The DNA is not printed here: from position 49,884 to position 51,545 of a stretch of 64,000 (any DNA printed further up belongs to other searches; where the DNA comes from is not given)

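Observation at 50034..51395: TibC/Aah-like autotransporter O-heptosyltransferase homologue without an autotransporter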

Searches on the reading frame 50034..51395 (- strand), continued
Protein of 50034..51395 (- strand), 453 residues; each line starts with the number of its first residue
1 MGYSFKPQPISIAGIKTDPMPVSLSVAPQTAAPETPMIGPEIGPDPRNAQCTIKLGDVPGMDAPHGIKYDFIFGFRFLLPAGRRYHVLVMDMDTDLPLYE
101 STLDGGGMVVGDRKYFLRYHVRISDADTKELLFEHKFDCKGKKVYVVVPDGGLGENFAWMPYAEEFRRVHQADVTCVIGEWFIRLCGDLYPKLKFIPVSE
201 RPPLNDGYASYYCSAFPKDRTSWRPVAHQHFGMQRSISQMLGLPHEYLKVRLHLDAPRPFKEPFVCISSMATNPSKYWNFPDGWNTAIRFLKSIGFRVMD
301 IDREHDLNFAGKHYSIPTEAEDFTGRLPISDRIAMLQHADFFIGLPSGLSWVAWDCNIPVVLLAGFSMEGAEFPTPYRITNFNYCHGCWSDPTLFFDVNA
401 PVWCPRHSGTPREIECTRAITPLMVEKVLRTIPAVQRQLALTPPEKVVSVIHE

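Call 54: find_encoding_contigs(protein=P0042, flank=8000, max_places=2)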
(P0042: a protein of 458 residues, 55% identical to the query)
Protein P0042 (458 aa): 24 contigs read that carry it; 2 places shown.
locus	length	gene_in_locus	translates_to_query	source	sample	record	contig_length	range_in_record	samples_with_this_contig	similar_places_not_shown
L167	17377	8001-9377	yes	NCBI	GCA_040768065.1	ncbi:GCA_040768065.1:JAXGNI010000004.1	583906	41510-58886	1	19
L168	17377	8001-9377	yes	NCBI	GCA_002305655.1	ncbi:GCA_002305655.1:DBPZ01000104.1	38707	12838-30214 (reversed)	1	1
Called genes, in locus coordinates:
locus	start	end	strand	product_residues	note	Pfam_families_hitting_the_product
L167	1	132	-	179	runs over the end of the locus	PF01252:Peptidase_A8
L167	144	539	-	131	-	PF01258:zf-dskA_traR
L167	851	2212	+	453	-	PF01595:CNNM, PF00571:CBS (faint), PF03471:CorC_HlyC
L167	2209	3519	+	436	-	PF01595:CNNM, PF00571:CBS (weak), PF03471:CorC_HlyC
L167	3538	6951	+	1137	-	PF00070:Pyr_redox (faint), PF07992:Pyr_redox_2 (faint), PF12831:FAD_oxidored, PF00890:FAD_binding_2 (weak), PF12831:FAD_oxidored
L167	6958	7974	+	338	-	PF04055:Radical_SAM, PF13353:Fer4_12 (faint), PF13186:SPASM (weak)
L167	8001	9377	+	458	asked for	PF21129:TibC_1st (weak)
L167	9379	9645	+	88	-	PF05402:PqqD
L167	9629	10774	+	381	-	PF14907:NTP_transf_5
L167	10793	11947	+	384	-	PF12708:Pect-lyase_RHGA_epim, PF05048:NosD, PF13229:Beta_helix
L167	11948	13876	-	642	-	PF12831:FAD_oxidored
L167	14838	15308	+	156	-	PF22381:Staph_reg_Sar_Rot (faint), PF01047:MarR, PF12802:MarR_2, PF13463:HTH_27 (weak)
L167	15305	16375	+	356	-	PF25917:BSH_RND, PF25881:HH_YBHG (weak), PF25876:HH_MFP_RND (weak), PF25944:Beta-barrel_RND (weak), PF25967:RND-MFP_C (weak), PF25989:YknX_C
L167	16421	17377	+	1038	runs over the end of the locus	PF00873:ACR_tran, PF03176:MMPL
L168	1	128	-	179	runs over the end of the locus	PF01252:Peptidase_A8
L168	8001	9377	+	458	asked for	PF21129:TibC_1st (weak)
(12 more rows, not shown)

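Call 55: find_encoding_contigs(protein=P0043, flank=8000, max_places=1)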
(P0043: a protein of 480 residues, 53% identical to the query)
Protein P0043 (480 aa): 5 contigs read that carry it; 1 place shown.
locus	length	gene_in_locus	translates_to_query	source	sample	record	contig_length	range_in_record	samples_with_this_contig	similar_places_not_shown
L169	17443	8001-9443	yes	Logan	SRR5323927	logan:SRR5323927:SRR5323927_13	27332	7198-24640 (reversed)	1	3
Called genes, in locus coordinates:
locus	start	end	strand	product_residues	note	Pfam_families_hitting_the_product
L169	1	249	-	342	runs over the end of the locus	PF01063:Aminotran_4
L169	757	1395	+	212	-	PF00691:OmpA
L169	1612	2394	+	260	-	PF01416:PseudoU_synth_1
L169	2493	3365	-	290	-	PF10920:DUF2705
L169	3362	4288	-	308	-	PF00005:ABC_tran, PF13304:AAA_21 (weak)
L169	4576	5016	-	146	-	-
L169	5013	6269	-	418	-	PF06074:Portal_Mu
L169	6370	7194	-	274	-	-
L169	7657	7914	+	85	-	PF05402:PqqD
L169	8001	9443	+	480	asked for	PF21129:TibC_1st (weak), PF01075:Glyco_transf_9 (weak)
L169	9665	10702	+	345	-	PF00535:Glycos_transf_2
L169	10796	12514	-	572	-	PF00664:ABC_membrane, PF00005:ABC_tran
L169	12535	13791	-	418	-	PF00994:MoCF_biosynth, PF02464:CinA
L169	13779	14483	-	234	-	PF04028:DUF374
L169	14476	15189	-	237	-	PF00730:HhH-GPD, PF00633:HHH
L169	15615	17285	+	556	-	PF02463:SMC_N, PF13476:AAA_23 (weak)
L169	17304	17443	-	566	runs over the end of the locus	-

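Call 56: find_encoding_contigs(protein=P0012, flank=8000, max_places=1)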
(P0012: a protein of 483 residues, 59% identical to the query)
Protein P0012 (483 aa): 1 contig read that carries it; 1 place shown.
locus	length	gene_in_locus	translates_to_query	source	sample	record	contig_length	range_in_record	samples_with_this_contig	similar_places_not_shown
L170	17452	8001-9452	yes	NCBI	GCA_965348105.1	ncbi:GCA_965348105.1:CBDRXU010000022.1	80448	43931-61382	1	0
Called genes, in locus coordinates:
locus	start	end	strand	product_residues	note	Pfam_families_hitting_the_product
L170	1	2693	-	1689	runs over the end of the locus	PF05593:RHS_repeat (weak), PF25023:TEN_YD-shell, PF05593:RHS_repeat (weak), PF25023:TEN_YD-shell, PF05593:RHS_repeat (weak), PF25023:TEN_YD-shell, PF24595:DUF7619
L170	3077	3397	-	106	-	-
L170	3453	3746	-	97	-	-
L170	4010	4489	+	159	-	-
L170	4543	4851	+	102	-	-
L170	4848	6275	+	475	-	PF10609:ParA (weak), PF13614:AAA_31, PF01656:CbiA (faint)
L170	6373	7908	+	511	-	PF00664:ABC_membrane, PF00005:ABC_tran, PF13191:AAA_16 (faint), PF13555:AAA_29 (faint), PF13304:AAA_21 (faint)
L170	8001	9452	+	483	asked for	PF21129:TibC_1st, PF01075:Glyco_transf_9 (weak)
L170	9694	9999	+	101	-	-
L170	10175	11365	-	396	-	PF13302:Acetyltransf_3 (weak), PF00583:Acetyltransf_1, PF13673:Acetyltransf_10 (weak), PF13508:Acetyltransf_7, PF08713:DNA_alkylation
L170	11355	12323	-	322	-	PF13527:Acetyltransf_9 (faint), PF00583:Acetyltransf_1, PF13673:Acetyltransf_10, PF13508:Acetyltransf_7, PF00583:Acetyltransf_1, PF13508:Acetyltransf_7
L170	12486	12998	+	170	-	PF06445:GyrI-like, PF14526:Cass2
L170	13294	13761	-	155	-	PF00376:MerR, PF13411:MerR_1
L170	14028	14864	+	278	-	PF00106:adh_short, PF13561:adh_short_C2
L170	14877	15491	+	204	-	PF03358:FMN_red, PF12682:Flavodoxin_4, PF12724:Flavodoxin_5 (faint)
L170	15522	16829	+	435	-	PF12801:Fer4_5, PF00037:Fer4 (weak), PF13183:Fer4_8 (weak), PF13187:Fer4_9 (weak), PF14697:Fer4_21 (weak), PF12838:Fer4_7 (weak), PF13187:Fer4_9 (weak), PF00037:Fer4 (weak), +7 more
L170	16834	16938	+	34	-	-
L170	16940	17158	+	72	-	PF02416:TatA_B_E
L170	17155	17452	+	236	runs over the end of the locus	PF00902:TatC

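Call 62: search_protein_families(library=pfam, alignment_id=A3, max_evalue=0.0001)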
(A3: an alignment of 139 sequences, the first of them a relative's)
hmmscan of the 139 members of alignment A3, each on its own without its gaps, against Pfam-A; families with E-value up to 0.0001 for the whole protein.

A. member 1, L004:2157-3599:+ (480 aa): 3 families
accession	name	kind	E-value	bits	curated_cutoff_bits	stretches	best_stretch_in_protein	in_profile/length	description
PF13614.12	AAA_31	-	5.1e-07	30.2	27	1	284-439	3-162/177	AAA domain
PF01656.29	CbiA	-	2.8e-06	27.7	25.4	1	285-458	1-85/125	CobQ/CobB/MinD/ParA nucleotide binding domain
PF10609.15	ParA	-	3.1e-05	23.9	27.1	0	282-456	3-175/246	NUBPL iron-transfer P-loop NTPase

B. families by the number of members that match (of 139 scanned): 75 families (the first 25 are shown)
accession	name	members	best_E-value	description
PF04055.27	Radical_SAM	12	1.6e-27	Radical SAM superfamily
PF12544.13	LAM_C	9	2.6e-14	Lysine-2,3-aminomutase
PF00535.33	Glycos_transf_2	5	1.3e-30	Glycosyl transferase family 2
PF01729.25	QRPTase_C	4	4.9e-51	Quinolinate phosphoribosyl transferase, C-terminal domain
PF02749.22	QRPTase_N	4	6.9e-22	Quinolinate phosphoribosyl transferase, N-terminal domain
PF01075.23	Glyco_transf_9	3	5.5e-34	Glycosyltransferase family 9 (heptosyltransferase)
PF04073.20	tRNA_edit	3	1.7e-22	Aminoacyl-tRNA editing domain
PF13186.11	SPASM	3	1.7e-12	Iron-sulfur cluster-binding domain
PF00664.28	ABC_membrane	2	2.2e-33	ABC transporter transmembrane region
PF00005.33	ABC_tran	2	1.7e-30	ABC transporter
PF13377.12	Peripla_BP_3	2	4.2e-16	Periplasmic binding protein-like domain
PF05402.18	PqqD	2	4.5e-14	Coenzyme PQQ synthesis protein D (PqqD)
PF00356.27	LacI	2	1.2e-12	Bacterial regulatory proteins, lacI family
PF13641.12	Glyco_tranf_2_3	2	1.2e-08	Glycosyltransferase like family 2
PF07596.16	SBP_bac_10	2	1.1e-07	Protein of unknown function (DUF1559)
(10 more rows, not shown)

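Call 68: find_encoding_contigs(protein=P0055, flank=5000, max_places=2)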
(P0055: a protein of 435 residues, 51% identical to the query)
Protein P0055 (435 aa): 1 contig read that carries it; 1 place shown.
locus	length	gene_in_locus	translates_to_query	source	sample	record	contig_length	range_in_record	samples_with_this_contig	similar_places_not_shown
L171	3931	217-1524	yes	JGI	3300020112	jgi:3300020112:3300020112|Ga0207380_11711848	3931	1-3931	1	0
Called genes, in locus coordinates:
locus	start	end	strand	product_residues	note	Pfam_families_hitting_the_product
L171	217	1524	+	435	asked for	PF21129:TibC_1st, PF01075:Glyco_transf_9 (weak)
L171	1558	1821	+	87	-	-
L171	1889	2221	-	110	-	-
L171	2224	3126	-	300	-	PF03193:RsgA_GTPase, PF00735:Septin (weak), PF01926:MMR_HSR1 (weak)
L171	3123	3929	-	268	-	?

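Call 84: predict_structure(alignment_id=A1)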
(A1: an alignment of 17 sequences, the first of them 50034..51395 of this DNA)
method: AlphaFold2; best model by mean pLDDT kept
length: 453 residues; sequences in the alignment: 17
mean_pLDDT: 81.7   pTM: 0.81
mean pLDDT of the five models: 81.7, 81.5, 81.1, 79.2, 78.6
residues with pLDDT >= 90: 234; 70-90: 107; 50-70: 68; < 50: 44
segments of 3 or more residues with pLDDT < 50: 1-12, 14-33, 44-49, 398-401
pLDDT, mean of each block of 10 residues (from residue 1): 34 42 34 57 51 80 96 94 97 94 95 91 97 97 90 83 97 94 92 91 89 76 74 86 93 94 93 68 94 97 81 87 84 94 90 95 75 86 59 52 56 67 94 97 91 67
secondary structure, 60 per line:
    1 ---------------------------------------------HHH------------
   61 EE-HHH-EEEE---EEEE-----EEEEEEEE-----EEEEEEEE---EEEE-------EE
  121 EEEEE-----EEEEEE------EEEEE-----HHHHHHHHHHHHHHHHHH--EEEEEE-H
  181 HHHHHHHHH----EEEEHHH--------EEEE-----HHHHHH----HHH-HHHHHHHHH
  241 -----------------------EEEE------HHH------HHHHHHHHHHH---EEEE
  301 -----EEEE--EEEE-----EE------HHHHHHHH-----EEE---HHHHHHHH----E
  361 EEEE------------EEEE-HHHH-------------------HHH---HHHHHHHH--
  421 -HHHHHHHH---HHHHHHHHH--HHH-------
elements in order: E68-71 E75-78 E84-91 E97-104 E108-111 E119-125 E131-136 E143-147 H153-170 E173-178 H180-189 E194-197 E209-212 H218-223 H232-240 E264-267 H283-293 E297-300 E306-309 E312-315 H329-336 E342-344 H348-355 E360-364 E377-380 H382-385 H411-418 H422-429 H433-441

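Call 86: fold_search(model_id=the predicted structure, library=pdb)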
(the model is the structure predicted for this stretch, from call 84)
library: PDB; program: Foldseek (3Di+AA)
matches with E <= 10: 1441; with E <= 0.001: 54
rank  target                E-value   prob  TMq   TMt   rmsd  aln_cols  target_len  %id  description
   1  4rb4_B                3.1e-41  1.00  0.80  0.94   2.2       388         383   40  Crystal structure of dodecameric iron-containing heptosyltransferase TibC in complex with ADP-D-beta-D-heptose at 3.9  (released 2014-11-05)
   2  4rap_G                4.1e-41  1.00  0.79  0.92   3.7       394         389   39  Crystal structure of bacterial iron-containing dodecameric glycosyltransferase TibC from enterotoxigenic E.coli H10407 (released 2014-10-29)
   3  4rb4_A                5.2e-41  1.00  0.79  0.93   2.2       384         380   40  Crystal structure of dodecameric iron-containing heptosyltransferase TibC in complex with ADP-D-beta-D-heptose at 3.9  (released 2014-11-05)
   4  4rb4_G                6.9e-41  1.00  0.79  0.91   3.7       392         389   39  Crystal structure of dodecameric iron-containing heptosyltransferase TibC in complex with ADP-D-beta-D-heptose at 3.9  (released 2014-11-05)
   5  4rb4_H                7.8e-41  1.00  0.79  0.92   2.7       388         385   39  Crystal structure of dodecameric iron-containing heptosyltransferase TibC in complex with ADP-D-beta-D-heptose at 3.9  (released 2014-11-05)
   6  4rb4_C                9.3e-41  1.00  0.79  0.92   2.3       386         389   40  Crystal structure of dodecameric iron-containing heptosyltransferase TibC in complex with ADP-D-beta-D-heptose at 3.9  (released 2014-11-05)
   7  4rb4_E                9.3e-41  1.00  0.79  0.91   3.7       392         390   39  Crystal structure of dodecameric iron-containing heptosyltransferase TibC in complex with ADP-D-beta-D-heptose at 3.9  (released 2014-11-05)
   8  4rap_D                1.3e-40  1.00  0.79  0.94   2.2       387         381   40  Crystal structure of bacterial iron-containing dodecameric glycosyltransferase TibC from enterotoxigenic E.coli H10407 (released 2014-10-29)
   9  4rb4_K                1.4e-40  1.00  0.80  0.92   3.8       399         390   39  Crystal structure of dodecameric iron-containing heptosyltransferase TibC in complex with ADP-D-beta-D-heptose at 3.9  (released 2014-11-05)
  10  4rb4_J                1.7e-40  1.00  0.80  0.93   2.3       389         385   40  Crystal structure of dodecameric iron-containing heptosyltransferase TibC in complex with ADP-D-beta-D-heptose at 3.9  (released 2014-11-05)
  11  4rap_H                2.6e-40  1.00  0.79  0.92   2.7       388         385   39  Crystal structure of bacterial iron-containing dodecameric glycosyltransferase TibC from enterotoxigenic E.coli H10407 (released 2014-10-29)
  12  4rap_E                3.1e-40  1.00  0.80  0.92   3.7       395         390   39  Crystal structure of bacterial iron-containing dodecameric glycosyltransferase TibC from enterotoxigenic E.coli H10407 (released 2014-10-29)
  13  4rb4_D                3.3e-40  1.00  0.79  0.93   2.3       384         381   40  Crystal structure of dodecameric iron-containing heptosyltransferase TibC in complex with ADP-D-beta-D-heptose at 3.9  (released 2014-11-05)
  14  4rap_C                3.7e-40  1.00  0.80  0.92   3.3       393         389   39  Crystal structure of bacterial iron-containing dodecameric glycosyltransferase TibC from enterotoxigenic E.coli H10407 (released 2014-10-29)
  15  4rap_J                3.9e-40  1.00  0.79  0.93   2.2       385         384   39  Crystal structure of bacterial iron-containing dodecameric glycosyltransferase TibC from enterotoxigenic E.coli H10407 (released 2014-10-29)
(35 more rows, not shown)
